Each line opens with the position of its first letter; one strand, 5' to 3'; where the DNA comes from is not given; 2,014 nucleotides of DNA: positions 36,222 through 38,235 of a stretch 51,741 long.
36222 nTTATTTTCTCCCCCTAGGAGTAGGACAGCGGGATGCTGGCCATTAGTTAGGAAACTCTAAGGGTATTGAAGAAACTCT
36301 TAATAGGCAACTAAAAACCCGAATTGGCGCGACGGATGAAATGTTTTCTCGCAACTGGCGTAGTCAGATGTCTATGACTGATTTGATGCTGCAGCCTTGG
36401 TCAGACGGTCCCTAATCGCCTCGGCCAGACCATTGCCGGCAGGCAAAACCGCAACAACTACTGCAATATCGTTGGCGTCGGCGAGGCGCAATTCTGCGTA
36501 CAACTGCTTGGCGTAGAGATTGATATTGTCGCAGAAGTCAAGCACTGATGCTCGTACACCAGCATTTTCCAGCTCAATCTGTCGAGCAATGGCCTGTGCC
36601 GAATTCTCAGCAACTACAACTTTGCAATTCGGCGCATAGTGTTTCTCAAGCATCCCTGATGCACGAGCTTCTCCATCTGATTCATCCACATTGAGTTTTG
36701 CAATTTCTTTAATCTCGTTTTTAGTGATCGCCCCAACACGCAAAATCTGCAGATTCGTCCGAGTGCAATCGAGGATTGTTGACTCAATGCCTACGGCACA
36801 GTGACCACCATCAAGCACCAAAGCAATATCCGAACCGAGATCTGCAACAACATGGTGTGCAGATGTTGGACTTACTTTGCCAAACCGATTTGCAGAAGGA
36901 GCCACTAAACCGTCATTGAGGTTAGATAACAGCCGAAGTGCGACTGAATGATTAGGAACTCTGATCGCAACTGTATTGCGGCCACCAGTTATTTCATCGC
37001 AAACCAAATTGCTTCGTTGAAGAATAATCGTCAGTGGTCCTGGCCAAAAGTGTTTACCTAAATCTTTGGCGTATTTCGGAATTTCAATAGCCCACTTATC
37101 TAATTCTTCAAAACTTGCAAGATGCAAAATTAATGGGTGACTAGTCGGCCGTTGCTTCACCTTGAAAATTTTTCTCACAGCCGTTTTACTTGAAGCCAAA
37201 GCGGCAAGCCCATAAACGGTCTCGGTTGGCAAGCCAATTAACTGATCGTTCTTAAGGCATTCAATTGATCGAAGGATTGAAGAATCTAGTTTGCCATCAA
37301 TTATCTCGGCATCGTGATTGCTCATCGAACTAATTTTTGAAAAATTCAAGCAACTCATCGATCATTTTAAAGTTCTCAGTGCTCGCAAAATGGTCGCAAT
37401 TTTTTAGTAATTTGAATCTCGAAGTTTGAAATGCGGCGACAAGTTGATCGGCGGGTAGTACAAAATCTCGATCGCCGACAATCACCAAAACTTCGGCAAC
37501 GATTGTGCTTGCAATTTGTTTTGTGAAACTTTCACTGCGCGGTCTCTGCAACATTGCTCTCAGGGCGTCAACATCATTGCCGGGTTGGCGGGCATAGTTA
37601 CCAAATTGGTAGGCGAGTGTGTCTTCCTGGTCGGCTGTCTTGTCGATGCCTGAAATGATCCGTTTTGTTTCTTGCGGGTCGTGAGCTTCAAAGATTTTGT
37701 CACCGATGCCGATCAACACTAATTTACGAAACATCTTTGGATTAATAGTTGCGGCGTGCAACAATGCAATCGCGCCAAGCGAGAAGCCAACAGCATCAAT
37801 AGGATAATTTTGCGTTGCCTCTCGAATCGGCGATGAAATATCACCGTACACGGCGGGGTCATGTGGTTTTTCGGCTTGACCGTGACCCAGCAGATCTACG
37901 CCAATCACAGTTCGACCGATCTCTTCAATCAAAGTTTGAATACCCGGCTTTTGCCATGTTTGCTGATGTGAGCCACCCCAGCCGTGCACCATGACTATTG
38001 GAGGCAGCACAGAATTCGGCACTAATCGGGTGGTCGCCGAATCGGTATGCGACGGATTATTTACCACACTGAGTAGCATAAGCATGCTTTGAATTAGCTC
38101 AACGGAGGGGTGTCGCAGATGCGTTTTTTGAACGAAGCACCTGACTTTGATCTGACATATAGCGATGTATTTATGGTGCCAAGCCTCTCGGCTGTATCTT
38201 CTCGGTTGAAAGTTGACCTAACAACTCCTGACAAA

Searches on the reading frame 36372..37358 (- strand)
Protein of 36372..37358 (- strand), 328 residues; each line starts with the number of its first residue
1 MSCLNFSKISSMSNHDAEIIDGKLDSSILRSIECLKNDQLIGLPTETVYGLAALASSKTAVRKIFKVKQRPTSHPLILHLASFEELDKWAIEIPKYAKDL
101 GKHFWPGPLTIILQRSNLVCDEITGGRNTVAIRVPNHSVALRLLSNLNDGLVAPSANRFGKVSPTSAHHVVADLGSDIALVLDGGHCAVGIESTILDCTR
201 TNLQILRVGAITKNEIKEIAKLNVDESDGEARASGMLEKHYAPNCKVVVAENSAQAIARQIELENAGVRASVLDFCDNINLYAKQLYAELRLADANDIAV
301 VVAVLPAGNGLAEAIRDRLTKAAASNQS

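Call 13: search_protein_families(library=pfam, proteins=[window:36372-37358:-], max_evalue=0.00001)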
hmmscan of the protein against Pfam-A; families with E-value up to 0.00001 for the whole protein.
window:36372-37358:- (328 aa): 2 families
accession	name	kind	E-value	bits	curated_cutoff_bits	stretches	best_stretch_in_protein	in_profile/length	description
PF01300.24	Sua5_yciO_yrdC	-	2.1e-55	187.4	25.1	1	34-209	2-178/178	Telomere recombination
PF03481.19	Sua5_C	-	1.8e-18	67.9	22.9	1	211-324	1-136/136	Threonylcarbamoyl-AMP synthase, C-terminal domain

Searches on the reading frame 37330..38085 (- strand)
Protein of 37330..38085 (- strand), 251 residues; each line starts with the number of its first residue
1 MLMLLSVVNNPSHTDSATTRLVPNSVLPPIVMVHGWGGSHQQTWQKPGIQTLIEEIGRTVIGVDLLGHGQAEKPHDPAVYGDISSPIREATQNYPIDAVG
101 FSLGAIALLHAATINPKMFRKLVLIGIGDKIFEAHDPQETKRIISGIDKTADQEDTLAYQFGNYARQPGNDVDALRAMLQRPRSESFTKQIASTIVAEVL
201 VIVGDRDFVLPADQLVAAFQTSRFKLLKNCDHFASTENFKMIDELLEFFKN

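Call 13: search_protein_families(library=pfam, proteins=[window:37330-38085:-], max_evalue=0.00001)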
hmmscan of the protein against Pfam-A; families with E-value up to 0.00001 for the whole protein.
window:37330-38085:- (251 aa): 2 families
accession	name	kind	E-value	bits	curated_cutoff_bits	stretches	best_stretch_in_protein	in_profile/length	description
PF00561.26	Abhydrolase_1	-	5e-17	62.8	25.8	1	28-144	1-116/245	alpha/beta hydrolase fold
PF12697.13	Abhydrolase_6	-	4.3e-12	47.6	26.3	1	30-234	1-206/217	Alpha/beta hydrolase family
